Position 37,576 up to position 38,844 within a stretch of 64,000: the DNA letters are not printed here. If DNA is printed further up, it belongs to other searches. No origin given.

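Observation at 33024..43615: Candidate new system: AT-rich island encoding a condensation-domain-free thiotemplated amide assembly line plus secreted partners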

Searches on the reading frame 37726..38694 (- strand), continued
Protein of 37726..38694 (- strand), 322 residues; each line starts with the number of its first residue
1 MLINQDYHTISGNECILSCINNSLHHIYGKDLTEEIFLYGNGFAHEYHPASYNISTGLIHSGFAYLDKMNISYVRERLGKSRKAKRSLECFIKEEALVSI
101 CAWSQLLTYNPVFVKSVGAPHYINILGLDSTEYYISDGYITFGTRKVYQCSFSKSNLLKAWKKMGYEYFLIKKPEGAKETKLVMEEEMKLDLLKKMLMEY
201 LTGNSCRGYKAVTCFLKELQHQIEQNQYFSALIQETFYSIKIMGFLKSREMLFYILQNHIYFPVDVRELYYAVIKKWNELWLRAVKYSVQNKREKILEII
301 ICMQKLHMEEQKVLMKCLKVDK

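Call 63: search_protein_families(library=pfam, max_evalue=0.001, proteins=[L015:7377-8987:+, L015:8990-9253:+, L015:9275-9994:+, L015:10994-12151:+, L015:12214-13020:+, L015:13295-14404:+, L015:14373-15368:+, L015:15375-16361:+, L015:16288-18054:+, L015:18158-19615:+])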
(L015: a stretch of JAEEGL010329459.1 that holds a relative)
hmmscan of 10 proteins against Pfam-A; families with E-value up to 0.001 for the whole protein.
L015:7377-8987:+ (536 aa): 3 families
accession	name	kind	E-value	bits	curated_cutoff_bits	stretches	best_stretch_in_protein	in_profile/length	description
PF00501.34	AMP-binding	-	2.1e-51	175.3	29.9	1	14-395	2-384/384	AMP-binding enzyme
PF13193.12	AMP-binding_C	-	0.00041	21.6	24.5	1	446-528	1-76/76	AMP-binding enzyme C-terminal domain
PF23562.2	AMP-binding_C_3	-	0.00062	20.6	20.8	0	432-532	2-106/124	AMP-binding enzyme C-terminal domain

L015:8990-9253:+ (87 aa): 1 family
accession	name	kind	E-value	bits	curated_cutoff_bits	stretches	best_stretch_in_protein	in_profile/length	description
PF00550.31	PP-binding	-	2.6e-06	28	20.8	1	16-82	2-67/67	Phosphopantetheine attachment site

L015:9275-9994:+ (239 aa): 5 families
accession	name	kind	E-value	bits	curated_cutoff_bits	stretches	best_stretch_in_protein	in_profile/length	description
PF00975.26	Thioesterase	-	9.2e-26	91.9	26.4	1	8-236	2-222/226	Thioesterase domain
PF12146.15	Hydrolase_4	-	3e-06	27.1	27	1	31-119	30-116/239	Serine aminopeptidase, S33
PF12697.13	Abhydrolase_6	-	1.1e-05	26.7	26.3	1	24-110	19-93/217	Alpha/beta hydrolase family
PF00561.26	Abhydrolase_1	-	0.00013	22.2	25.8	0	20-96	14-91/245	alpha/beta hydrolase fold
PF05057.20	DUF676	-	0.001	19.1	20.3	0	54-101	54-105/217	Putative serine esterase (DUF676)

L015:10994-12151:+ (385 aa): 2 families
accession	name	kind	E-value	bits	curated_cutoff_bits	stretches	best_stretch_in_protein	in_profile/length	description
PF00682.25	HMGL-like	-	5.4e-70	236.2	29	1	3-259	3-260/260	HMGL-like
PF22617.1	HCS_D2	-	2.3e-13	50.7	27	1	273-352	1-81/82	Homocitrate synthase post-HMGL domain-like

L015:12214-13020:+ (268 aa): 1 family
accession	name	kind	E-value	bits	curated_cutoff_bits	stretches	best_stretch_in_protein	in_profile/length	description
PF00587.30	tRNA-synt_2b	-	1.6e-06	28.8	29.3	1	122-263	40-178/179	tRNA synthetase class II core domain (G, H, P, S and T)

L015:13295-14404:+ (369 aa): 13 families
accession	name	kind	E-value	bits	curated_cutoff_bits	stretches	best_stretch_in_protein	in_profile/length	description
PF13847.12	Methyltransf_31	-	2.3e-17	63.5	27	1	161-286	2-129/145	Methyltransferase domain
PF08241.18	Methyltransf_11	-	8.5e-17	62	21.2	1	167-267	1-95/95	Methyltransferase domain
PF13649.12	Methyltransf_25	-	2.4e-13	51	27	1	166-263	1-97/97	Methyltransferase domain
PF13489.12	Methyltransf_23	-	2.2e-12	47.5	27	1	152-281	12-131/164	Methyltransferase domain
PF08242.18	Methyltransf_12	-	2.5e-12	47.8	30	1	167-264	1-97/98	Methyltransferase domain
PF05175.20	MTS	-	2.9e-07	30.7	23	1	156-261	23-132/170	Methyltransferase small domain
PF05401.17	NodS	-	2.2e-05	24.8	24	1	164-268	45-145/201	Nodulation protein S (NodS)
PF01739.24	CheR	-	2.6e-05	24.2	27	0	214-281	120-188/195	CheR methyltransferase, SAM binding domain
PF07021.18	MetW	-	8.8e-05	22.6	21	1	158-259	9-102/193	Methionine biosynthesis protein MetW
PF01135.25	PCMT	-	0.00059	20.1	20.3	0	155-234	67-147/210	Protein-L-isoaspartate(D-aspartate) O-methyltransferase (PCMT)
PF06325.19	PrmA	-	0.00073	19.6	22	0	159-267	158-258/296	Ribosomal protein L11 methyltransferase (PrmA)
PF05958.17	tRNA_U5-meth_tr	-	0.00078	19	23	0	162-225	201-264/357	tRNA (Uracil-5-)-methyltransferase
PF02390.23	Methyltransf_4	-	0.00084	19.3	24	0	164-233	3-76/173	Putative methyltransferase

L015:14373-15368:+ (331 aa): 0 families

L015:15375-16361:+ (328 aa): 3 families
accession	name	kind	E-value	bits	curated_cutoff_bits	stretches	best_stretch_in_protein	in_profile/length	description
PF13649.12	Methyltransf_25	-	1e-05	26.5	27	1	130-217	9-97/97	Methyltransferase domain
PF00550.31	PP-binding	-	1.9e-05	25.2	20.8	1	10-71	3-60/67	Phosphopantetheine attachment site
PF08241.18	Methyltransf_11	-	0.00086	20.3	21.2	0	129-208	3-82/95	Methyltransferase domain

L015:16288-18054:+ (588 aa): 3 families
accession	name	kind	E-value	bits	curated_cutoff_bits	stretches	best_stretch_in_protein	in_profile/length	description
PF00733.27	Asn_synthase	-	2.1e-39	136.7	21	1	236-546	3-328/354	Asparagine synthase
PF13537.11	GATase_7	-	1e-08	35.7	25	1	113-171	65-122/123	Glutamine amidotransferase domain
PF13522.11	GATase_6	-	0.00053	20.5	27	0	91-165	38-129/130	Glutamine amidotransferase domain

L015:18158-19615:+ (485 aa): 2 families
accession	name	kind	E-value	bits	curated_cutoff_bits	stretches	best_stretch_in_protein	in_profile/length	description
PF00501.34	AMP-binding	-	3.8e-61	207.5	29.9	1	7-349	6-384/384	AMP-binding enzyme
PF13193.12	AMP-binding_C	-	2.4e-09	38.4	24.5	1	402-475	1-76/76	AMP-binding enzyme C-terminal domain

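Call 79: search_solved_structures(query=A1, max_evalue=10, show_alignments=2)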
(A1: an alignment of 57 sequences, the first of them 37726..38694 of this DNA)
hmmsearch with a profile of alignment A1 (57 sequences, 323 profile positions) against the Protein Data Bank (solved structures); distinct sequences matched with E-value up to 10: 7.
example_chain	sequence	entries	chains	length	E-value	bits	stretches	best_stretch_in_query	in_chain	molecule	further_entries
4yvq_C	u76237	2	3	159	0.25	13.8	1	179-280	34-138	Protein FLUORESCENT IN BLUE LIGHT, chloroplastic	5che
4yvo_A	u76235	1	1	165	0.6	12.6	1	184-280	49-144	Protein FLUORESCENT IN BLUE LIGHT, chloroplastic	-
1ad3_A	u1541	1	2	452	1.4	11.4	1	170-229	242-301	ALDEHYDE DEHYDROGENASE (CLASS 3)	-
8gs1_B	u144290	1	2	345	1.5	11.2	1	87-164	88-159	Azi29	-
7wuw_C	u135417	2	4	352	1.6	11.2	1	87-164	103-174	AziU3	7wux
8d08_A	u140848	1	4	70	1.6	11.1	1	250-310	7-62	HALC4_135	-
9hac_B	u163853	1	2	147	4.7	9.6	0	181-294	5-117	BBF-14_binder4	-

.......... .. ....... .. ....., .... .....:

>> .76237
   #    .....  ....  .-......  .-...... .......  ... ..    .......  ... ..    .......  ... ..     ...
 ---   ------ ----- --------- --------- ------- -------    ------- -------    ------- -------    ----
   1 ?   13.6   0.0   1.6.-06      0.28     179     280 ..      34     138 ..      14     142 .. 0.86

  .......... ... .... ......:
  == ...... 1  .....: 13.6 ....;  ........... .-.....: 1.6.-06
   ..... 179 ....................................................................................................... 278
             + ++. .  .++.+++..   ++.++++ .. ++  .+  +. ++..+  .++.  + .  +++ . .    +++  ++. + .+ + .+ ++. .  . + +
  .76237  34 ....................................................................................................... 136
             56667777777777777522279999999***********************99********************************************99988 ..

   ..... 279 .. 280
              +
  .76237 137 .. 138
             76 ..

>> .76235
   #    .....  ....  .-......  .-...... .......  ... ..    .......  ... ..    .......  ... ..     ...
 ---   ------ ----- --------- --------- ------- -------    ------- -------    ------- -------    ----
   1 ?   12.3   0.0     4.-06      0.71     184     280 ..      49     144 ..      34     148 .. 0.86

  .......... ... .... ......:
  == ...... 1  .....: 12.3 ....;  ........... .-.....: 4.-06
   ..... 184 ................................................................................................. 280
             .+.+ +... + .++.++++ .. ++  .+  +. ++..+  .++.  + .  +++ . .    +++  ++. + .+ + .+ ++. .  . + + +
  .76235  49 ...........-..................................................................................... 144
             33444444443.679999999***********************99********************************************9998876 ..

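Call 80: search_protein_families(library=pfam, alignment_id=A1, max_evalue=0.01)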
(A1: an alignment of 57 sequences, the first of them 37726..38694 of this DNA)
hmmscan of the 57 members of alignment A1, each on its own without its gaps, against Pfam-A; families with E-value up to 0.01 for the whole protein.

A. member 1, window:37726-38694:- (322 aa): 1 family
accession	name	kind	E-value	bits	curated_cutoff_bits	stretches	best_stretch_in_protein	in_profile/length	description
PF14399.12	BtrH_N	-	0.00056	20.6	29.7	1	21-137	8-133/134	Butirosin biosynthesis protein H, N-terminal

B. families by the number of members that match (of 57 scanned): 4 families
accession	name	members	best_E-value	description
PF14399.12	BtrH_N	54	3.7e-13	Butirosin biosynthesis protein H, N-terminal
PF13529.12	Peptidase_C39_2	6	7e-05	Peptidase_C39 like family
PF24652.2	CEP76_C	1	0.0028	Centrosomal protein of 76 kDa C-terminal domain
PF11385.13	DUF3189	1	0.0078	Protein of unknown function (DUF3189)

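Call 82: search_protein_families(library=padloc, max_evalue=0.01, proteins=[window:37726-38694:-])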
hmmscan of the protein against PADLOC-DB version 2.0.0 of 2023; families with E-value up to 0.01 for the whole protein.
window:37726-38694:- (322 aa): 0 families

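Call 83: find_encoding_contigs(protein=P0005, flank=10000, max_places=1)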
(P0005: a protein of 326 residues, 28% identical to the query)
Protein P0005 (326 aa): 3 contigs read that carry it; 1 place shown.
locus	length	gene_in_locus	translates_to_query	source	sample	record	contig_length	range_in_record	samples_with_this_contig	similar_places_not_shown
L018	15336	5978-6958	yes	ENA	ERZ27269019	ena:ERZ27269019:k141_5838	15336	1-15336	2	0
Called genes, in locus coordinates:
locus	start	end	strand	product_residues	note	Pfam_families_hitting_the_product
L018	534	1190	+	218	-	PF22624:AASDHPPT_N, PF01648:ACPS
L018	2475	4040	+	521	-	-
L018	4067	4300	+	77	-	-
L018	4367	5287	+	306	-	PF04055:Radical_SAM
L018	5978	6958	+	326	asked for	-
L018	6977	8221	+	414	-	PF00278:Orn_DAP_Arg_deC, PF02784:Orn_Arg_deC_N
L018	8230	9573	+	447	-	PF18604:PreAtp-grasp (faint), PF02222:ATP-grasp (weak), PF02655:ATP-grasp_3 (weak)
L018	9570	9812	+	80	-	PF00550:PP-binding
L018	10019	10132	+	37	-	-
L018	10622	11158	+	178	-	-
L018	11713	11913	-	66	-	PF22624:AASDHPPT_N (weak)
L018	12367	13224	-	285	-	PF00106:adh_short, PF13561:adh_short_C2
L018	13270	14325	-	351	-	PF03786:UxuA, PF01261:AP_endonuc_2 (faint)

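Call 84: find_encoding_contigs(protein=P0006, flank=10000, max_places=1)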
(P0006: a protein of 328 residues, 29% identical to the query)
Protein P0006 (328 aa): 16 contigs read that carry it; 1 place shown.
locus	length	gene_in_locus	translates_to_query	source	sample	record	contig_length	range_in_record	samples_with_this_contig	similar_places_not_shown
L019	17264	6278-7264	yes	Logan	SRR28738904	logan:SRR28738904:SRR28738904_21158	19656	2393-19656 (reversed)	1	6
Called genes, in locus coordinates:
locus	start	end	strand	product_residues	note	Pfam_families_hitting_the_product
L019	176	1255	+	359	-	PF13546:DDE_5, PF01609:DDE_Tnp_1, PF04693:DDE_Tnp_2 (weak)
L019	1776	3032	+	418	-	PF00278:Orn_DAP_Arg_deC, PF02784:Orn_Arg_deC_N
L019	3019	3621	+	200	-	PF18604:PreAtp-grasp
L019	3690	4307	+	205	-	PF02655:ATP-grasp_3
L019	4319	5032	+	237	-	PF00975:Thioesterase, PF12146:Hydrolase_4 (faint)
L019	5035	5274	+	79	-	PF00550:PP-binding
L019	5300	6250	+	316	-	PF01507:PAPS_reduct (faint), PF24167:DUF7411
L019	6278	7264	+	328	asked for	PF14399:BtrH_N (weak)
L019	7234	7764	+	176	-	PF00293:NUDIX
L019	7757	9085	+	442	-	PF04055:Radical_SAM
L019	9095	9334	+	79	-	PF00550:PP-binding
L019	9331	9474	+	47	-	-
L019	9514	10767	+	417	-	PF01408:GFO_IDH_MocA (weak)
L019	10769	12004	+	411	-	-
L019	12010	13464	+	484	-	PF00501:AMP-binding, PF13193:AMP-binding_C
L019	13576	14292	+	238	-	PF00702:Hydrolase, PF13419:HAD_2, PF13242:Hydrolase_like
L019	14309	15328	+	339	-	PF00005:ABC_tran, PF13304:AAA_21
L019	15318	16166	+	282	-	PF06182:ABC2_membrane_6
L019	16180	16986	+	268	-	PF06182:ABC2_membrane_6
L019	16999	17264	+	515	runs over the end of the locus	-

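Call 85: find_encoding_contigs(protein=P0007, flank=10000, max_places=1)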
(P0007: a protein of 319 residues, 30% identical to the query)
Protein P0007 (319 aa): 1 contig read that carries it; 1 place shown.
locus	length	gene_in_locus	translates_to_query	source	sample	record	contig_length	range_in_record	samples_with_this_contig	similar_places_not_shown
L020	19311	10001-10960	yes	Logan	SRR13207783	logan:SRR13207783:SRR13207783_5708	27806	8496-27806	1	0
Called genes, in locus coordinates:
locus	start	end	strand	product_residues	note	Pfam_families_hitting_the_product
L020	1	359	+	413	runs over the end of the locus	PF00278:Orn_DAP_Arg_deC, PF02784:Orn_Arg_deC_N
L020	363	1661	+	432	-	PF18604:PreAtp-grasp (weak), PF02655:ATP-grasp_3, PF02222:ATP-grasp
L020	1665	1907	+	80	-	PF00550:PP-binding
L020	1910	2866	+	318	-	PF24167:DUF7411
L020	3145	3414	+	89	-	PF00550:PP-binding (weak)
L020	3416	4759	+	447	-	-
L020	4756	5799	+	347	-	PF04055:Radical_SAM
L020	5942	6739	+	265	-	-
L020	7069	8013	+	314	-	PF01073:3Beta_HSD, PF01370:Epimerase, PF02719:Polysacc_synt_2 (faint), PF04321:RmlD_sub_bind, PF16363:GDP_Man_Dehyd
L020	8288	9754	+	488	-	PF00501:AMP-binding, PF13193:AMP-binding_C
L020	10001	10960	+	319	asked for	PF14399:BtrH_N (weak)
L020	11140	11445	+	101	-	-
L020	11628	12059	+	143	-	-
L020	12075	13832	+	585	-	PF00664:ABC_membrane, PF02463:SMC_N, PF00005:ABC_tran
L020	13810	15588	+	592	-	PF00664:ABC_membrane, PF13748:ABC_membrane_3 (faint), PF00005:ABC_tran, PF02463:SMC_N (weak), PF13401:AAA_22 (faint)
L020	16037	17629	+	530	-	-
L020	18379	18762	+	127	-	-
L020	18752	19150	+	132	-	PF05717:TnpB_IS66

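Call 86: find_encoding_contigs(protein=P0008, flank=10000, max_places=1)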
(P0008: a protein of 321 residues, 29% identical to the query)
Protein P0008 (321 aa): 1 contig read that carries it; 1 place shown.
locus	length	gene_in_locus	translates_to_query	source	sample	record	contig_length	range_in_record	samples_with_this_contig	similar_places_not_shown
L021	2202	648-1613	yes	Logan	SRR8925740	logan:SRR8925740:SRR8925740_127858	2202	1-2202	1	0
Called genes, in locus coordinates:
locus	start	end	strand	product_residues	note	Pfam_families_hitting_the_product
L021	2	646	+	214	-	?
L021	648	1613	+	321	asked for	PF14399:BtrH_N (weak)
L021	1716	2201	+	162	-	?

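Call 95: search_protein_families(library=pfam, max_evalue=0.01, proteins=[L009:195-1196:+, L009:4711-5064:+, L009:11945-12976:+, L009:12852-13922:+, L009:13967-15070:+, L009:15482-15913:+, L009:18846-19346:+, L009:19496-19771:+, L009:20173-20844:+, L014:9292-10023:+])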
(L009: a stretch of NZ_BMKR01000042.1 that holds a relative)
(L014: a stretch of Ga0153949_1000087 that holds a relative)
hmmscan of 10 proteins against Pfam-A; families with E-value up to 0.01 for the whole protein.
L009:195-1196:+ (333 aa): 2 families
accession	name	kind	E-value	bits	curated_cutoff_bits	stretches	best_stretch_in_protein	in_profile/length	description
PF04055.27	Radical_SAM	-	1.2e-20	74.8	29.5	1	9-165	3-166/166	Radical SAM superfamily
PF13186.11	SPASM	-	7.4e-06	26.6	21.5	1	242-286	4-49/67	Iron-sulfur cluster-binding domain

L009:4711-5064:+ (117 aa): 1 family
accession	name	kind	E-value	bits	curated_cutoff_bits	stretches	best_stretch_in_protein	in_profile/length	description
PF00550.31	PP-binding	-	1.1e-06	29.3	20.8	1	55-92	18-54/67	Phosphopantetheine attachment site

L009:11945-12976:+ (343 aa): 1 family
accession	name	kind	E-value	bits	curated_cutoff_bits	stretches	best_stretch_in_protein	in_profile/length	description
PF01408.29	GFO_IDH_MocA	-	1.6e-06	29.3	24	1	3-116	2-105/120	Oxidoreductase family, NAD-binding Rossmann fold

L009:12852-13922:+ (356 aa): 1 family
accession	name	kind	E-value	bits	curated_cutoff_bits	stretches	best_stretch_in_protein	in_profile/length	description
PF00248.27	Aldo_ket_red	-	4.7e-34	118.2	24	1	58-344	2-290/291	Aldo/keto reductase family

L009:13967-15070:+ (367 aa): 3 families
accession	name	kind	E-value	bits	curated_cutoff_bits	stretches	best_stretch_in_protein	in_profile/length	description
PF22725.1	GFO_IDH_MocA_C3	-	3.4e-14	53.3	27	1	150-277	2-123/124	GFO/IDH/MocA C-terminal domain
PF02894.22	GFO_IDH_MocA_C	-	5e-06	26.9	22.9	1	153-289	1-135/218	Oxidoreductase family, C-terminal alpha/beta domain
PF01408.29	GFO_IDH_MocA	-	0.00013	23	24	1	46-140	27-120/120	Oxidoreductase family, NAD-binding Rossmann fold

L009:15482-15913:+ (143 aa): 0 families

L009:18846-19346:+ (166 aa): 2 families
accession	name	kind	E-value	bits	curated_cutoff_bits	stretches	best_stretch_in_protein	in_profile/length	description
PF22624.1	AASDHPPT_N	-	1.3e-19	70.7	27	1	25-98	20-97/100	4'-phosphopantetheinyl transferase, N-terminal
PF01648.25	ACPS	-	2.7e-14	53.6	25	1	103-161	2-65/111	4'-phosphopantetheinyl transferase superfamily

L009:19496-19771:+ (91 aa): 0 families

L009:20173-20844:+ (223 aa): 1 family
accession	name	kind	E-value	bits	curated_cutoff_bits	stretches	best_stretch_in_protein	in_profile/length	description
PF19503.4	DUF6037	-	1.8e-75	253.8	28.8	1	15-218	2-200/200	Family of unknown function (DUF6037)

L014:9292-10023:+ (243 aa): 8 families
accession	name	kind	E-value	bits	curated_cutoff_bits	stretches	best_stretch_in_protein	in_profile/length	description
PF00975.26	Thioesterase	-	5.6e-26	92.6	26.4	1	6-230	2-225/226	Thioesterase domain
PF12697.13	Abhydrolase_6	-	8.7e-07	30.3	26.3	1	14-217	6-208/217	Alpha/beta hydrolase family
PF00561.26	Abhydrolase_1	-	3e-06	27.5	25.8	1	23-108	19-102/245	alpha/beta hydrolase fold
PF12146.15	Hydrolase_4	-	1e-05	25.4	27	1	40-110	41-111/239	Serine aminopeptidase, S33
PF07859.19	Abhydrolase_3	-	0.00097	19.4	25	1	73-193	73-183/210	alpha/beta hydrolase fold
PF10230.15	LIDHydrolase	-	0.0011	19.2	27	1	57-99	69-112/262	Lipid-droplet associated hydrolase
PF05728.18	UPF0227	-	0.0052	17.1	21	0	48-95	37-83/187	Uncharacterised protein family (UPF0227)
PF07819.20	PGAP1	-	0.0095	16.1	24.3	0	73-120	93-139/233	PGAP1-like alpha/beta domain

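Call 98: search_dna_similar(query=window:37726-38694:-, collection=plasmids, mode=protein, max_evalue=0.001, max_rows=10)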
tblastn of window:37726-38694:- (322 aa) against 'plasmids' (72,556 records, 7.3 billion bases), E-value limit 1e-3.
Records with a match: 30; places in all: 30; records where one place covers at least 80% of the query: 0.
Best place of each record, by identity: <60% 30.
By first word of the organism name: Clostridium 30.
By predicted mobility (MOB-suite, as given by PLSDB): mobilizable 30.
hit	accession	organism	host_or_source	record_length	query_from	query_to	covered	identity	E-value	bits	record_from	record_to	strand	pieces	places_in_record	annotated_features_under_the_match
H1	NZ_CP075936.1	Clostridium perfringens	feces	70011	5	174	53%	31.3%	2e-11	72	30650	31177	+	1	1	BtrH N-terminal domain-containing protein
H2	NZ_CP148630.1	Clostridium perfringens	Homo sapiens,single cell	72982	5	174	53%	31.3%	2e-11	72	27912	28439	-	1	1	BtrH N-terminal domain-containing protein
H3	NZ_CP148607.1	Clostridium perfringens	Homo sapiens,single cell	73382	5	174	53%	31.3%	2e-11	72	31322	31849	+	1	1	BtrH N-terminal domain-containing protein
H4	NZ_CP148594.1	Clostridium perfringens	-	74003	5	174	53%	31.3%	2e-11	72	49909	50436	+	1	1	BtrH N-terminal domain-containing protein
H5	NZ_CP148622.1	Clostridium perfringens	Homo sapiens,single cell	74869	5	174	53%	31.3%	2e-11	72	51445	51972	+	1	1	BtrH N-terminal domain-containing protein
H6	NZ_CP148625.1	Clostridium perfringens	Homo sapiens,single cell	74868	5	174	53%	31.3%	2e-11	72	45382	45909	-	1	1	BtrH N-terminal domain-containing protein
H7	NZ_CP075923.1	Clostridium perfringens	feces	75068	5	174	53%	31.3%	2e-11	72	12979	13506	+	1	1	BtrH N-terminal domain-containing protein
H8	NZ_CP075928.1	Clostridium perfringens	feces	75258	5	174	53%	31.3%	2e-11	72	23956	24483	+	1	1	BtrH N-terminal domain-containing protein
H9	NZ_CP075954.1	Clostridium perfringens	Rabbit meat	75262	5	174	53%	31.3%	2e-11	72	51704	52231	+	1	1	BtrH N-terminal domain-containing protein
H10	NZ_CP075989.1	Clostridium perfringens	feces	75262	5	174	53%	31.3%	2e-11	72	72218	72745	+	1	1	BtrH N-terminal domain-containing protein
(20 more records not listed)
